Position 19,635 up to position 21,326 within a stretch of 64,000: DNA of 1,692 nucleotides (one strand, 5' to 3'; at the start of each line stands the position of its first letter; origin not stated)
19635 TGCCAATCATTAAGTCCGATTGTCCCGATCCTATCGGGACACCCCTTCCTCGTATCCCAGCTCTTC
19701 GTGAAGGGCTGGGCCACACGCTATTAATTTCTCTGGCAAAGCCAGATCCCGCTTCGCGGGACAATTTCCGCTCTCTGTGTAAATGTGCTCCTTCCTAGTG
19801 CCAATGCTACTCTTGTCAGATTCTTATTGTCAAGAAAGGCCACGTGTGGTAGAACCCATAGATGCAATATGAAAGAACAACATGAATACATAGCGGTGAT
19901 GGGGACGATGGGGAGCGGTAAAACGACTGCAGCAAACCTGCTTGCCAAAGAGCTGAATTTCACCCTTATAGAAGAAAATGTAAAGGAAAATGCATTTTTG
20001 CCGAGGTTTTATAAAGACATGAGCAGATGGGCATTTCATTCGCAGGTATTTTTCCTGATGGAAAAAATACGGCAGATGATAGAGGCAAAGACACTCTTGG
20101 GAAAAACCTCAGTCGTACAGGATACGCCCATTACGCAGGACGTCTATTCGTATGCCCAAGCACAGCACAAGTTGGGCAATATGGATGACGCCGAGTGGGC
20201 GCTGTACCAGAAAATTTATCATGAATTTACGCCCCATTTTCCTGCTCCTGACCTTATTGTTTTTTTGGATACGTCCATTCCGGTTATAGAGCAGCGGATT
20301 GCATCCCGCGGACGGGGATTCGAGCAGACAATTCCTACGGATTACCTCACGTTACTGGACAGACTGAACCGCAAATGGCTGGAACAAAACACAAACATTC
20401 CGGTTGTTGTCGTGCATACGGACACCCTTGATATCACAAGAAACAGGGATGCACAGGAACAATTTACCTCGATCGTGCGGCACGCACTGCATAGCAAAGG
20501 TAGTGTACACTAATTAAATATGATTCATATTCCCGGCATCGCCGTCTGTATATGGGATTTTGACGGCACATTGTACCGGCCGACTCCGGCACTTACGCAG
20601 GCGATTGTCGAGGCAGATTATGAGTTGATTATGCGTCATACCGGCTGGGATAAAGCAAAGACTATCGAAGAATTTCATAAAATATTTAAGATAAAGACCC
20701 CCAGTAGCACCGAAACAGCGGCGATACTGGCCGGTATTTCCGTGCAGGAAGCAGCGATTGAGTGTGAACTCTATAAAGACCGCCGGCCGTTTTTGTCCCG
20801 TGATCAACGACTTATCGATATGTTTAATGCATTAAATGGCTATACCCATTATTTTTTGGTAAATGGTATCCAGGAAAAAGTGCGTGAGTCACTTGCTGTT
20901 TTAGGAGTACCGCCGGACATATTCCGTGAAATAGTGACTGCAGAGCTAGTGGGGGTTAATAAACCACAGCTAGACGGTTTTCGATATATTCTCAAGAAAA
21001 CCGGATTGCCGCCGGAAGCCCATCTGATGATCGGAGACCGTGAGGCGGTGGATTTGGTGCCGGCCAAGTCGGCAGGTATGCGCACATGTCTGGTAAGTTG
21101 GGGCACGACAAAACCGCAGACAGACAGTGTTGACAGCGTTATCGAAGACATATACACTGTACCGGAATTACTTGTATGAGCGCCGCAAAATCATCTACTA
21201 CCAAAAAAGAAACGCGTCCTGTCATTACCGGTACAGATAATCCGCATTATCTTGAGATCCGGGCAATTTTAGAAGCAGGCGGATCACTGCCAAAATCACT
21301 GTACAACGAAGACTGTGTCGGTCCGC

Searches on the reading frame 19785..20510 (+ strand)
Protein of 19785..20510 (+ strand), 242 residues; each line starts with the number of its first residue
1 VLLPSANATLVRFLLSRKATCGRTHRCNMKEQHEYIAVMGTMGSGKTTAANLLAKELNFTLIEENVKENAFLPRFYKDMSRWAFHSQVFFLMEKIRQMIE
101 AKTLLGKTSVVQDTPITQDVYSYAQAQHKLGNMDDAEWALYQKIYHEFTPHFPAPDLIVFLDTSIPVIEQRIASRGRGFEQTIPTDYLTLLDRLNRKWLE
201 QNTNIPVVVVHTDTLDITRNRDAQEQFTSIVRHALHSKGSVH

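Call 3: search_protein_families(library=pfam, proteins=[window:19785-20510:+], max_evalue=1)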
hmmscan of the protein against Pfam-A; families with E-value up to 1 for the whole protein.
window:19785-20510:+ (242 aa): 25 families
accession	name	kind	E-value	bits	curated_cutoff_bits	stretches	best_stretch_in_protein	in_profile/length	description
PF01712.25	dNK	-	9e-47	159.9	27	1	36-232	1-199/203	Deoxynucleoside kinase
PF13238.12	AAA_18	-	2.4e-06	28.4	29.4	1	36-77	1-39/128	AAA domain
PF13521.12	AAA_28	-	5.7e-05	23.8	27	1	36-128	2-94/164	AAA domain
PF13671.12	AAA_33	-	5.8e-05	23.9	27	1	37-177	3-120/143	AAA domain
PF13207.12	AAA_17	-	7.6e-05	23.5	27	1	40-63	2-25/136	AAA domain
PF02223.23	Thymidylate_kin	-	9.7e-05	22.6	27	1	146-180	108-141/185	Thymidylate kinase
PF00004.35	AAA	-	0.00061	20.7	21.2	1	38-69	3-34/131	ATPase family associated with various cellular activities (AAA)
PF00005.33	ABC_tran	-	0.0019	19.2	25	1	32-134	10-96/137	ABC transporter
PF01202.28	SKI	-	0.0034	18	22.1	1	42-63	1-22/159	Shikimate kinase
PF02367.23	TsaE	-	0.005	17.2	26.6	1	30-71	18-56/128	Threonylcarbamoyl adenosine biosynthesis protein TsaE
PF20720.3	nSTAND3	-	0.0066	16.6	27.2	1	29-57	13-41/155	Novel STAND NTPase 3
PF13189.12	Cytidylate_kin2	-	0.0084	16.7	28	1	36-68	2-34/176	Cytidylate kinase-like family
PF13401.12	AAA_22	-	0.0099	16.6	27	1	33-62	5-37/130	AAA domain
PF03215.21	Rad17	-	0.013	15.9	23.8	1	32-65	44-77/186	Rad17 P-loop domain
PF25199.1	nSTAND_NTPase5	-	0.045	14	34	1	19-49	27-57/145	Novel STAND NTPase 5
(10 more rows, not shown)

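Call 68: search_protein_families(library=ncbifam, proteins=[window:19890-20510:+], max_evalue=0.001)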
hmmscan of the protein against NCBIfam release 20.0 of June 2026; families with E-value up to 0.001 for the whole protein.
window:19890-20510:+ (207 aa): 5 families
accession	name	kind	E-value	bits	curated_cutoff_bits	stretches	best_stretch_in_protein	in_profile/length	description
TIGR00041.1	DTMP_kinase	equivalog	5.7e-06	26.2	83.25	1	2-168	8-175/196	dTMP kinase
NF003012.0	PRK03839.1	equivalog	1.6e-05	25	152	0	1-43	3-43/180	putative kinase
TIGR02173.1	cyt_kin_arch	equivalog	0.00015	21.9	102.1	0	1-28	3-30/169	(d)CMP kinase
NF040667.1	hom_kin_desulfo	exception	0.00027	20.9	197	0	1-30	3-32/163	homoserine kinase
TIGR01313.1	therm_gnt_kin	subfamily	0.00047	20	113.75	0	2-28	2-28/164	gluconokinase, GntK/IdnK-type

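Call 77: search_protein_families(library=padloc, proteins=[window:19890-20510:+], max_evalue=0.01)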
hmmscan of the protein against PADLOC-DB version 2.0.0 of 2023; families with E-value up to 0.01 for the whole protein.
window:19890-20510:+ (207 aa): 2 families
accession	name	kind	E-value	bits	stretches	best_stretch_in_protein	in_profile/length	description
PDLC02911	VakA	-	2.4e-11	42.5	1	1-177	5-147/163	-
PDLC04690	PDC-M51B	-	8.2e-05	20.4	0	112-199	105-183/191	-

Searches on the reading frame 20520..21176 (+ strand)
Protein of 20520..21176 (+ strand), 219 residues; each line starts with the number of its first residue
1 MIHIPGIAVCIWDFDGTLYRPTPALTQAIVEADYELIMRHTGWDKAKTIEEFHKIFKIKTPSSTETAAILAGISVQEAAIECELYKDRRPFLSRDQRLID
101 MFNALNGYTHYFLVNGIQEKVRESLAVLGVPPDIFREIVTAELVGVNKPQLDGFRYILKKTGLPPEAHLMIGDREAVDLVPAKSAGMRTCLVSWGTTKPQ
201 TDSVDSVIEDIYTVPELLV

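Call 3: search_protein_families(library=pfam, proteins=[window:20520-21176:+], max_evalue=1)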
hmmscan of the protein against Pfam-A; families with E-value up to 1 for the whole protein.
window:20520-21176:+ (219 aa): 3 families
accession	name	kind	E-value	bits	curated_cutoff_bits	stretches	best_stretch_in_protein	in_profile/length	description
PF00702.32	Hydrolase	-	4.9e-14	53.6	26.4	1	7-186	1-191/191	haloacid dehalogenase-like hydrolase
PF13419.12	HAD_2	-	4.5e-12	46.9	23.8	1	10-192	1-178/178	Haloacid dehalogenase-like hydrolase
PF13242.12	Hydrolase_like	-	6.7e-11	42.4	22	1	147-202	3-58/75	HAD-hyrolase-like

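Call 68: search_protein_families(library=ncbifam, proteins=[window:20520-21176:+], max_evalue=0.001)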
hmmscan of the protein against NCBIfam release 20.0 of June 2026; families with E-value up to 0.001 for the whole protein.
window:20520-21176:+ (219 aa): 22 families
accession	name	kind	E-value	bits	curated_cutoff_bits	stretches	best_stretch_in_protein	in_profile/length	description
TIGR02253.1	CTE7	subfamily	9.7e-18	64.7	169.75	1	7-202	2-204/221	TIGR02253 family HAD-type hydrolase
TIGR02254.1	YjjG_YfnB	equivalog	1.5e-12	47.5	159.9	1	84-201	84-204/223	YjjG family noncanonical pyrimidine nucleotidase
NF009695.0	PRK13222.1-2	equivalog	1.3e-10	41.1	225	1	107-218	110-222/226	phosphoglycolate phosphatase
TIGR01509.1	HAD-SF-IA-v3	subfamily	3.7e-09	36.9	29.4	1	139-192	104-154/154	HAD-IA family hydrolase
TIGR01993.1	Pyr-5-nucltdase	equivalog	5.7e-09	36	142.9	1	10-192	3-183/183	pyrimidine 5'-nucleotidase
NF006976.0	PRK09449.1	equivalog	1.6e-08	34.4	183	1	101-196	103-199/225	pyrimidine 5'-nucleotidase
TIGR01428.1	HAD_type_II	equivalog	3.5e-08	33.7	125.4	1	106-192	106-190/197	haloacid dehalogenase type II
TIGR02252.1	DREG-2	subfamily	4.9e-08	33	155.2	1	119-191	132-203/203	HAD hydrolase, REG-2-like, family IA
TIGR01549.1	HAD-SF-IA-v1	subfamily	5e-08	33.5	23.3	1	95-186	64-149/149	HAD-IA family hydrolase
NF009804.0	PRK13288.1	equivalog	6e-08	32.4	218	1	118-198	109-187/215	pyrophosphatase PpaX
TIGR01449.2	PGP_bact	equivalog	3.1e-07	30.1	180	1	107-204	101-199/213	phosphoglycolate phosphatase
TIGR01662.1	HAD-SF-IIIA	subfamily_domain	4.4e-07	30.1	44.6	1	114-192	60-138/141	HAD-IIIA family hydrolase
TIGR01454.1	AHBA_synth_RP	hypoth_equivalog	1.2e-06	28.3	246.65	1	120-198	104-180/205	AHBA synthesis associated protein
TIGR01452.1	PGP_euk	subfamily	1.4e-06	27.9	201.95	1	144-198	198-252/279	phosphoglycolate/pyridoxal phosphate family phosphatase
NF053830.1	RUBPPhHalo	equivalog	1.8e-06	27.8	330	1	124-202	136-213/234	ribulose-1,5-bisphosphate 5-phosphatase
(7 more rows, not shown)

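Call 77: search_protein_families(library=padloc, proteins=[window:20520-21176:+], max_evalue=0.01)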
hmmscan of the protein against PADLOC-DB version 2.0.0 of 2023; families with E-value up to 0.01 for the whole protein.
window:20520-21176:+ (219 aa): 0 families
